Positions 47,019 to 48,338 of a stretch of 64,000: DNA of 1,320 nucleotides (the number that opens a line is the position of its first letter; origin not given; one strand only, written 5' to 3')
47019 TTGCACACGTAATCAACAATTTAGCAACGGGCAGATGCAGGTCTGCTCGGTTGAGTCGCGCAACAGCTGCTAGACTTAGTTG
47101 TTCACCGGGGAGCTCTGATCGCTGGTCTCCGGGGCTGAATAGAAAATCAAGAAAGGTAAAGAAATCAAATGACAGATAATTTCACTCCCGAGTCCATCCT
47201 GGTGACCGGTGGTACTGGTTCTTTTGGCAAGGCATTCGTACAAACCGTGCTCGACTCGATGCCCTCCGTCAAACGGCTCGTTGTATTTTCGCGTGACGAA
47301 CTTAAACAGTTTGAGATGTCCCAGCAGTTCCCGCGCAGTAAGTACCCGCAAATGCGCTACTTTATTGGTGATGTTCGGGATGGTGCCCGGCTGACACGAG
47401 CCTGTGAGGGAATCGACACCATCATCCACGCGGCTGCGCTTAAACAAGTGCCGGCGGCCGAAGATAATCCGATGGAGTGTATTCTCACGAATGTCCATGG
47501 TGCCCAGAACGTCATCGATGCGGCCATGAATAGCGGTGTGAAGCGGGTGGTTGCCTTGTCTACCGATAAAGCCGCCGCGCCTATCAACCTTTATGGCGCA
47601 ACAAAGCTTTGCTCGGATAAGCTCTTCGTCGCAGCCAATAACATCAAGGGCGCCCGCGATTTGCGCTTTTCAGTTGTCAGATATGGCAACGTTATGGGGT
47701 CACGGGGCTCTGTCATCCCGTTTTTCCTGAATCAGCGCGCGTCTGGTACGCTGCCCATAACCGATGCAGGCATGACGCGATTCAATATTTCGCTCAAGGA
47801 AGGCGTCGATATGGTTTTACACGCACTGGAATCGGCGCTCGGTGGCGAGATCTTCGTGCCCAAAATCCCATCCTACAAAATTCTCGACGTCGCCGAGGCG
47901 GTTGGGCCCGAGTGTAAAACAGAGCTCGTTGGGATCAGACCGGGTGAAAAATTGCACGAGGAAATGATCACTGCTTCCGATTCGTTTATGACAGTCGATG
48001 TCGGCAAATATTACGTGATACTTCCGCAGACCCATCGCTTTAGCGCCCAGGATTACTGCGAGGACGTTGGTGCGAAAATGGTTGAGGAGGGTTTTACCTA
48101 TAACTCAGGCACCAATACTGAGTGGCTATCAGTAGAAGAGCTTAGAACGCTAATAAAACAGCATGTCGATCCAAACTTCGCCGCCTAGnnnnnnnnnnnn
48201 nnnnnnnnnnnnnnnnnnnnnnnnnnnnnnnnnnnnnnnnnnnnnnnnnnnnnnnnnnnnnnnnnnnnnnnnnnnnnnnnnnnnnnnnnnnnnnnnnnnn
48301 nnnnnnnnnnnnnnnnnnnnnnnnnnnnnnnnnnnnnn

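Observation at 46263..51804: Nonulosonic-acid cassette with a reductase replacing the aminotransferase and N-acetyltransferase steps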

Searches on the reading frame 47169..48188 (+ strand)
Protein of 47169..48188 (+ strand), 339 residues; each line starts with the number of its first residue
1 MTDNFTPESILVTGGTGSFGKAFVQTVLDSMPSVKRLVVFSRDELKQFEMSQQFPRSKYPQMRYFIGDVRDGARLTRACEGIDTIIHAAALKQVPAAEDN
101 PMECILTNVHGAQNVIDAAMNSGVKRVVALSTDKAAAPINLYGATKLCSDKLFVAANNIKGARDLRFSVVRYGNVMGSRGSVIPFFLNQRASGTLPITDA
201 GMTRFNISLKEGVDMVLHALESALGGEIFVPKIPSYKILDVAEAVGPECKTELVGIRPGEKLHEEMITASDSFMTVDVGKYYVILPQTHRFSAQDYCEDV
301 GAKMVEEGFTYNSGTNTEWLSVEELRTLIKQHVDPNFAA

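Call 3: search_protein_families(library=pfam, proteins=[window:47169-48188:+])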
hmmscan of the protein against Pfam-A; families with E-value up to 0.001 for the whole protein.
window:47169-48188:+ (339 aa): 9 families
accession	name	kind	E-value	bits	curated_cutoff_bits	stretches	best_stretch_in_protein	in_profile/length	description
PF02719.21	Polysacc_synt_2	-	1.9e-99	333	20.2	1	10-284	1-291/293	Polysaccharide biosynthesis protein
PF01370.27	Epimerase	-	8.1e-23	81.5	20.9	1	10-222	1-227/240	NAD dependent epimerase/dehydratase family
PF01073.25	3Beta_HSD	-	8.1e-19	68.1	22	1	11-138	1-122/280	3-beta hydroxysteroid dehydrogenase/isomerase family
PF16363.11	GDP_Man_Dehyd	-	7.6e-14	52.3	27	1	11-134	1-131/332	GDP-mannose 4,6 dehydratase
PF07993.18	NAD_binding_4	-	8.1e-10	38.7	20.1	1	12-134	1-138/258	Male sterility protein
PF13460.12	NAD_binding_10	-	1.8e-09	38.1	27.2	1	14-136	1-102/184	NAD(P)H-binding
PF04321.23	RmlD_sub_bind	-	2.5e-09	37.1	27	1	10-183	3-159/287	RmlD substrate binding domain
PF05368.20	NmrA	-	3.4e-05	24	27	1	9-128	4-103/298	NmrA-like family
PF08659.16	KR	-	0.00022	21.6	22.6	1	10-121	3-125/180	KR domain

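Call 4: search_protein_families(library=ncbifam, proteins=[window:47169-48188:+])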
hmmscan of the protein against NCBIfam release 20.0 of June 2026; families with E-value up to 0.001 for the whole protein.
window:47169-48188:+ (339 aa): 21 families
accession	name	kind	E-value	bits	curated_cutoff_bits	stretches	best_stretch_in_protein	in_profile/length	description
TIGR03589.1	PseB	equivalog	2.1e-156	519.8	407.75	1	6-328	3-323/324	UDP-N-acetylglucosamine 4,6-dehydratase (inverting)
TIGR04130.1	FnlA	equivalog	6e-74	248.9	730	1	8-329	5-325/337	UDP-N-acetylglucosamine 4,6-dehydratase/5-epimerase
TIGR04180.1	EDH_00030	hypoth_equivalog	2.3e-19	69.6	475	1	10-194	1-197/297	NAD-dependent 4,6-dehydratase LegB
TIGR01179.1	galE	equivalog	6.4e-15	54.8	262.3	1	10-179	2-180/332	UDP-glucose 4-epimerase GalE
TIGR03466.1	HpnA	hypoth_equivalog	7.5e-13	48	367.65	1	10-133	3-114/327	hopanoid-associated sugar epimerase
NF041293.1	G6PDh_Azf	equivalog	2e-12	47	400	1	8-136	3-119/252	NAD-dependent glucose-6-phosphate dehydrogenase Azf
TIGR01181.1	dTDP_gluc_dehyt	equivalog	1.7e-11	43.8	365.1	1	10-135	2-128/321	dTDP-glucose 4,6-dehydratase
NF042422.1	oxyalk_red_OleD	equivalog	8e-10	38.6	580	1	10-133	3-111/329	2-alkyl-3-oxoalkanoate reductase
TIGR02622.1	CDP_4_6_dhtase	equivalog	5e-09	35.7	278.45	1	7-135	4-132/352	CDP-glucose 4,6-dehydratase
NF042423.1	oxyalk_red_Shew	equivalog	2e-08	33.7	580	1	8-133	9-119/331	2-alkyl-3-oxoalkanoate reductase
TIGR01214.1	rmlD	equivalog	2.2e-08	33.5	224.05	1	10-150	2-132/285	dTDP-4-dehydrorhamnose reductase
NF052578.1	StrlDmthSdmBMthl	equivalog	1.7e-07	31.3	600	1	10-144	3-124/328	sterol demethylase protein SdmB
NF007956.0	PRK10675.1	subfamily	1.9e-07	30.5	394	1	10-131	3-123/338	UDP-glucose 4-epimerase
TIGR02197.1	heptose_epim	equivalog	2.9e-07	30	274.6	1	10-179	1-174/316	ADP-glyceromanno-heptose 6-epimerase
TIGR01746.1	Thioester-redct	subfamily_domain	3.1e-07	30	213.35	1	10-143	2-147/371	thioester reductase domain-containing protein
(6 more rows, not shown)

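Call 61: search_dna_similar(query=window:47169-48188:+, collection=plasmids, mode=protein, max_rows=15)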
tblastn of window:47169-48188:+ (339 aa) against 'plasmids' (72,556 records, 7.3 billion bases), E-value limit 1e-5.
Records with a match: 954; places in all: 1191; records where one place covers at least 80% of the query: 257.
Best place of each record, by identity: 60-80% 8; <60% 946.
By first word of the organism name: Rhizobium 139; Ralstonia 132; Streptomyces 88; Sinorhizobium 84; Bacillus 65; Phaeobacter 58; Priestia 41; Azospirillum 26; Shigella 21; Sphingobium 15; and 118 more.
By predicted mobility (MOB-suite, as given by PLSDB): non-mobilizable 613; mobilizable 219; conjugative 122.
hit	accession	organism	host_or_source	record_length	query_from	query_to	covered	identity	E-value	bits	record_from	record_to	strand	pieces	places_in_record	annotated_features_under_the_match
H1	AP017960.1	[Synechococcus] sp. NIES-970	-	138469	9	338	97%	70.6%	7e-155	487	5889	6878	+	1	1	capsular polysaccharide biosynthesis protein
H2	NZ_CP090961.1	Mariluticola halotolerans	sea sediment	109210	8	333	96%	69.6%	2e-148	469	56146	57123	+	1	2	pseB: UDP-N-acetylglucosamine 4,6-dehydratase (inverting)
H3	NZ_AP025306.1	Aureibacter tunicatorum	-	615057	8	337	97%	68.3%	3e-152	480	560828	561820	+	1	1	pseB: UDP-N-acetylglucosamine 4,6-dehydratase (inverting)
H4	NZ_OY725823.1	Parabacteroides distasonis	-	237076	8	337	97%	67.2%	5e-147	465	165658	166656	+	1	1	pseB: UDP-N-acetylglucosamine 4,6-dehydratase (inverting)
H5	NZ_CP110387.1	Tritonibacter mobilis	-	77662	5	325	95%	61.6%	2e-122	394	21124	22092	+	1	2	pseB: UDP-N-acetylglucosamine 4,6-dehydratase (inverting)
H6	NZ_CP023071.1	Sinorhizobium fredii CCBAU 83666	G.max,nodule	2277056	5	328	96%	60.2%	7e-117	378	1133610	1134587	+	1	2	record has no annotation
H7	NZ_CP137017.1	Sinorhizobium fredii GR64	Phaseolus vulgaris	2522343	5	328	96%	60.2%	9e-117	378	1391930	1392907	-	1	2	record has no annotation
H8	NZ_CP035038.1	Sinorhizobium fredii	single cell,soil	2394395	5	328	96%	60.2%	9e-117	378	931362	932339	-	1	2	none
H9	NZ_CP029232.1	Sinorhizobium fredii CCBAU 45436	Glycine max,cell culture,plant root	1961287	5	328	96%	59.9%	4e-116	376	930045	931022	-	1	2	record has no annotation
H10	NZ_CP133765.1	Peribacillus sp. R9-11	sediment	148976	8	330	95%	59.4%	3e-121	391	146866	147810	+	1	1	pseB: UDP-N-acetylglucosamine 4,6-dehydratase (inverting)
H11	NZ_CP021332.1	Maritalea myrionectae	pure culture,Lava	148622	5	328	96%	59.1%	7e-120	387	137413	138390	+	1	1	pseB: UDP-N-acetylglucosamine 4,6-dehydratase (inverting)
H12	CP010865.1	Marinovum algicola DG 898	-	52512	5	325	95%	59.6%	8e-118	381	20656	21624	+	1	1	UDP-N-acetylglucosamine 4,6-dehydratase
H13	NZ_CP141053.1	Paracoccus denitrificans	-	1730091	2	325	96%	58.6%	5e-114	370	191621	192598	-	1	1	none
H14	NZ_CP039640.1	Azospirillum sp. TSH100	soil,soil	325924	9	331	95%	58.2%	1e-114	372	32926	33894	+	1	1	pseB: UDP-N-acetylglucosamine 4,6-dehydratase (inverting)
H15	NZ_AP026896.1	Aeromonas caviae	Microbe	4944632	3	331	97%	57.0%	1e-114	372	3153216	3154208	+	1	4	none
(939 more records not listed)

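Call 63: get_annotated_region(hit=H3, flank=9000)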
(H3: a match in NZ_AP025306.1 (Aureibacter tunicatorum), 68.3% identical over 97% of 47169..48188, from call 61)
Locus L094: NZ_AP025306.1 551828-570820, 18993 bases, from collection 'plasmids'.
description: Aureibacter tunicatorum strain NBRC 107587 plasmid pAT1, complete sequence
organism: Aureibacter tunicatorum (NCBI taxid 866807)
taxonomy: Bacteria; Bacteroidota; Cytophagia; Cytophagales; Persicobacteraceae; Aureibacter; Aureibacter tunicatorum
host: -; source: -; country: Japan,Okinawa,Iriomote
typing (MOB-suite, as given by PLSDB): non-mobilizable
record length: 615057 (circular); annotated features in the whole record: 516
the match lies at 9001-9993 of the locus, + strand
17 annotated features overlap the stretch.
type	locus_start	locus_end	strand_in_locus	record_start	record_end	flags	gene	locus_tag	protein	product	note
CDS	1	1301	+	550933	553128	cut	-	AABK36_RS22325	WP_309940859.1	hypothetical protein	-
CDS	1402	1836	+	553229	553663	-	-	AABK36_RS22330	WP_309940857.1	hypothetical protein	-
CDS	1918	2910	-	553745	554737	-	-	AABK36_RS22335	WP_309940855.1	methyltransferase domain-containing protein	-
CDS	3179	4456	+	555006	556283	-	-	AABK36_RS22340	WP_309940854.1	nucleotide sugar dehydrogenase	GO:0000271 - polysaccharide biosynthetic process [Evidence IEA]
CDS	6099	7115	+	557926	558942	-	-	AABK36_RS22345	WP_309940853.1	MraY family glycosyltransferase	-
CDS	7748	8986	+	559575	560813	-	-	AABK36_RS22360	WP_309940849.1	oligosaccharide flippase family protein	-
CDS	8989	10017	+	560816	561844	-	pseB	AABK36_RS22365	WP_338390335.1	UDP-N-acetylglucosamine 4,6-dehydratase (inverting)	-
CDS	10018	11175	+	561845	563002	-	pseC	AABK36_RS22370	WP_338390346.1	UDP-4-amino-4, 6-dideoxy-N-acetyl-beta-L-altrosamine transaminase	-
CDS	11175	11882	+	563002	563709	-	pseF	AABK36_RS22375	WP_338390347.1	pseudaminic acid cytidylyltransferase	-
CDS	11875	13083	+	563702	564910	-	-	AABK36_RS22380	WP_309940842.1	ATP-grasp domain-containing protein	-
CDS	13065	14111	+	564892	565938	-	-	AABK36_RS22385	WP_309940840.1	hypothetical protein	-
CDS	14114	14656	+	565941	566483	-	-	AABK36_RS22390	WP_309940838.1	acyltransferase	-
CDS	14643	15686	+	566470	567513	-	pseI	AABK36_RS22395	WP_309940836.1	pseudaminic acid synthase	-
CDS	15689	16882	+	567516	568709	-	-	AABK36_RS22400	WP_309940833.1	glycosyltransferase family 4 protein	-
CDS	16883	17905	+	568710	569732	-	-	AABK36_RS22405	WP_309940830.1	hypothetical protein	-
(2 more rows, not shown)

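Call 64: get_annotated_region(hit=H1, flank=9000)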
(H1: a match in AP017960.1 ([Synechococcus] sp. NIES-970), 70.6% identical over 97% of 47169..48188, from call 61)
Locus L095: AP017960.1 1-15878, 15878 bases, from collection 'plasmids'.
description: Synechococcus sp. NIES-970 plasmid plasmid1 DNA, complete sequence
organism: [Synechococcus] sp. NIES-970 (NCBI taxid 1827144)
taxonomy: Bacteria; Cyanobacteriota; Cyanophyceae; Chroococcales; Geminocystaceae; Picosynechococcus; [Synechococcus] sp. NIES-970
host: -; source: -; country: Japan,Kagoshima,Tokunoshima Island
typing (MOB-suite, as given by PLSDB): non-mobilizable
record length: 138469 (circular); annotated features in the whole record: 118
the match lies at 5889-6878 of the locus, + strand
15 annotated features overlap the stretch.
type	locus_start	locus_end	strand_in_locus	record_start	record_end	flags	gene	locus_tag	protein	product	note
CDS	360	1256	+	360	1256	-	-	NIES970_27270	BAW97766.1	hypothetical protein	-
CDS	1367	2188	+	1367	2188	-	-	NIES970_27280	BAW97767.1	molybdate-binding periplasmic protein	-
CDS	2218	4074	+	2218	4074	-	-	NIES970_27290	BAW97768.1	ATP-binding protein of molybdate ABC transporter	-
CDS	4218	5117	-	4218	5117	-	-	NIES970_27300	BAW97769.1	integrase/recombinase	-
CDS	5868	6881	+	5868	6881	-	-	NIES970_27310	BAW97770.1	capsular polysaccharide biosynthesis protein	-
CDS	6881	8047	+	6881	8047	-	-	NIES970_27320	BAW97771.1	DegT/DnrJ/EryC1/StrS aminotransferase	-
CDS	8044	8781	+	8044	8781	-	-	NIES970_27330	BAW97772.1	acylneuraminate cytidylyltransferase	-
CDS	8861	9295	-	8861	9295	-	-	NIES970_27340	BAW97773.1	hypothetical protein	-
CDS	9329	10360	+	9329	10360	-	-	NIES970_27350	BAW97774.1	glycosyltransferase family 28 protein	-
CDS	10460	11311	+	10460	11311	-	-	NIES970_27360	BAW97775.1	hypothetical protein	-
CDS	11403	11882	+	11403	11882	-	-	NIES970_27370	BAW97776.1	surface polysaccharide biosynthesis protein, transferase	-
CDS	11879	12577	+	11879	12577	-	-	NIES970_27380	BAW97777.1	methionyl-tRNA formyltransferase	-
CDS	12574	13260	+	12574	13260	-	-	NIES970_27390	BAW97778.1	LmbE-like protein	-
CDS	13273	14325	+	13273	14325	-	-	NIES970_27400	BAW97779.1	N-acetylneuraminic acid synthase domain-containing protein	-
CDS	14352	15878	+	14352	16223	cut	-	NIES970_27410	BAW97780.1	ABC-type multidrug/protein/lipid transport system, ATPase component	-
